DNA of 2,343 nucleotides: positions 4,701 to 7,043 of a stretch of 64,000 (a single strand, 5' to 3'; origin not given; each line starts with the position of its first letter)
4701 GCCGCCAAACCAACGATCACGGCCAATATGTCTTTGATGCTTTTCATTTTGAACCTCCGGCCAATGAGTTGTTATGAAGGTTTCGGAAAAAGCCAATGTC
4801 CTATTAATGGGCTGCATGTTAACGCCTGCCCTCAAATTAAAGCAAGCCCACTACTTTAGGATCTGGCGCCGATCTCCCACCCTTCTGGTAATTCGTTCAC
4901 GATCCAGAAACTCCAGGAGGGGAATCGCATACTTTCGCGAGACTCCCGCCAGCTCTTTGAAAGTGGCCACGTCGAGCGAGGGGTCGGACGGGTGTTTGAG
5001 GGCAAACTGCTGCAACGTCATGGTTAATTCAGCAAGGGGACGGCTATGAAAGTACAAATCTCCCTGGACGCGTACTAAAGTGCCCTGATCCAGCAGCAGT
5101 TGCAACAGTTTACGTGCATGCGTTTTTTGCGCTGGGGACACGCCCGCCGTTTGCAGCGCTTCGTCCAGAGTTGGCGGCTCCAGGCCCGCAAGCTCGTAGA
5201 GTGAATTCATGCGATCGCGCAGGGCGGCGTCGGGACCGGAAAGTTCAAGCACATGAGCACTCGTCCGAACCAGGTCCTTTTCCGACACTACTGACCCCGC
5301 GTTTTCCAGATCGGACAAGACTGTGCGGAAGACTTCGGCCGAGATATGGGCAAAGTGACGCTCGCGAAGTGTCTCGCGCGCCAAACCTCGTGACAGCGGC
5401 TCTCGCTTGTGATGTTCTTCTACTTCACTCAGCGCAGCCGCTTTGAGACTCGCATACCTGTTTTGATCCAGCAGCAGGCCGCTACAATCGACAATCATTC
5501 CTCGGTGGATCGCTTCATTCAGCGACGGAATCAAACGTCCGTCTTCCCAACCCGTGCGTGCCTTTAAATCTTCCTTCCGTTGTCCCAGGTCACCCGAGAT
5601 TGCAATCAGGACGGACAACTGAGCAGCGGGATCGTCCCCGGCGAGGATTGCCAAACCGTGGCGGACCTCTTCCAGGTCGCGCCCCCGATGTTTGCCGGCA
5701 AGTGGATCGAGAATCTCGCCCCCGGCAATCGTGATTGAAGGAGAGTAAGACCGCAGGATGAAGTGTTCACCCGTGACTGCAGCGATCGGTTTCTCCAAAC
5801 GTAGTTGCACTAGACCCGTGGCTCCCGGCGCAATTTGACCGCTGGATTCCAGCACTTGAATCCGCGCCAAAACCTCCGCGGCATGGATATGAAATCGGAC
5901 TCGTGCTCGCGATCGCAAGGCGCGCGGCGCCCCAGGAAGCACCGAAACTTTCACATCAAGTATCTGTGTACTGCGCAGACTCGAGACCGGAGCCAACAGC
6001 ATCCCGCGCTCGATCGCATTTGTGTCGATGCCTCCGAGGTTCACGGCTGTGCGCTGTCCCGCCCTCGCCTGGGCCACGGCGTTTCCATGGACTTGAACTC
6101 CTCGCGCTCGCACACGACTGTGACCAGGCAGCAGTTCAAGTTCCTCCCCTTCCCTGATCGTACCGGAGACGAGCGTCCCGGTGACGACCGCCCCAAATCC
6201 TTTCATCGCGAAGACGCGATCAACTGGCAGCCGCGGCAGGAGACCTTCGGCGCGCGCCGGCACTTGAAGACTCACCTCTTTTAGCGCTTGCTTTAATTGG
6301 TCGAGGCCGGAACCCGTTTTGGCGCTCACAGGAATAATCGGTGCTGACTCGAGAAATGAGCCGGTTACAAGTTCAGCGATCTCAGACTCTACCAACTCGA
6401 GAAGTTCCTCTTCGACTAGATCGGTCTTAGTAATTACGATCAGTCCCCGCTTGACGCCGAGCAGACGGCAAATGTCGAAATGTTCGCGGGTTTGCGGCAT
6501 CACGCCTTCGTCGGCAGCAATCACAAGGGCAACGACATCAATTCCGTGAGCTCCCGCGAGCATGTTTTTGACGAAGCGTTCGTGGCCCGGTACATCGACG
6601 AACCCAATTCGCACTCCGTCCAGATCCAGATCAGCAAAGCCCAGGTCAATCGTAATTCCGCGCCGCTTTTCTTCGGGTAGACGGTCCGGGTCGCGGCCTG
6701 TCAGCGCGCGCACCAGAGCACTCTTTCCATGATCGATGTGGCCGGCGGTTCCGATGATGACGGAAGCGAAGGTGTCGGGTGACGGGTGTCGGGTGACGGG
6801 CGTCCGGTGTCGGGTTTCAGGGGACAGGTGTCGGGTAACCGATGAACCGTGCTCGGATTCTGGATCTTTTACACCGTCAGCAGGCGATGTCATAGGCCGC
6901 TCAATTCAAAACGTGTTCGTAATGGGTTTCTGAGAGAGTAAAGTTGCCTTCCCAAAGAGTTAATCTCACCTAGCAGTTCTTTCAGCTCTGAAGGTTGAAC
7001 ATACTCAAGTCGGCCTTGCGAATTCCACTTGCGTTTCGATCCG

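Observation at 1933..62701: At least ten families of low-complexity 7-8-nt tandem-unit runs, mostly paired as long imperfect inverted repeats, occupy about 23 intergenic spacers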

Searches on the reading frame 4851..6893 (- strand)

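Call 11: search_protein_families(library=ncbifam, proteins=[window:4851-6893:-])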
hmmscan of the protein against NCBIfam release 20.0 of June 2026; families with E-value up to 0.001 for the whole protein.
window:4851-6893:- (680 aa): 36 families (the best 25 are shown)
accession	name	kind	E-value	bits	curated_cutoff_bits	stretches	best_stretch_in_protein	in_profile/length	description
TIGR00475.1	selB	equivalog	3.7e-101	339.6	242.25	1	45-404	1-342/581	selenocysteine-specific translation elongation factor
NF009373.0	PRK12736.1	subfamily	5e-53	180.3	452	1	44-383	12-380/394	elongation factor Tu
NF000766.0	PRK00049.1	subfamily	1.5e-51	175.4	449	1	45-393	13-390/396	elongation factor Tu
NF009372.0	PRK12735.1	subfamily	5.4e-50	170.3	479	1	44-383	12-382/396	elongation factor Tu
TIGR00485.1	EF-Tu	equivalog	2.7e-49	167.9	522.4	1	44-383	12-380/394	elongation factor Tu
NF003077.0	PRK04000.1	equivalog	1.4e-47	162.8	315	2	95-260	86-259/412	translation initiation factor IF-2 subunit gamma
TIGR03680.1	eif2g_arch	equivalog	1e-46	160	514.5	2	95-260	82-255/407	translation initiation factor IF-2 subunit gamma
NF008969.0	PRK12317.1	subfamily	9.8e-45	152.9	502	1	70-356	61-361/426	elongation factor 1-alpha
TIGR00483.1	EF-1_alpha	equivalog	2.4e-33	115.2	540.1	1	70-348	61-356/427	translation elongation factor EF-1 subunit alpha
TIGR02034.1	CysN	subfamily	1.4e-26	93.5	336.1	1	70-349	56-344/406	sulfate adenylyltransferase, large subunit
NF004035.0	PRK05506.1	subfamily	5.6e-26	91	715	1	70-305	80-325/632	bifunctional sulfate adenylyltransferase subunit 1/adenylylsulfate kinase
NF003478.0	PRK05124.1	equivalog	3.2e-24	85.4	590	1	70-349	83-371/475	sulfate adenylyltransferase subunit CysN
TIGR00487.1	IF-2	equivalog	9.7e-23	80.7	424.4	1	46-290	89-329/587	translation initiation factor IF-2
TIGR00231.1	small_GTP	domain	9.1e-18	64.6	42.5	1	47-202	6-160/164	GTP-binding protein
NF009381.0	PRK12740.1-5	subfamily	1.2e-12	47.1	583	1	70-170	50-149/692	elongation factor G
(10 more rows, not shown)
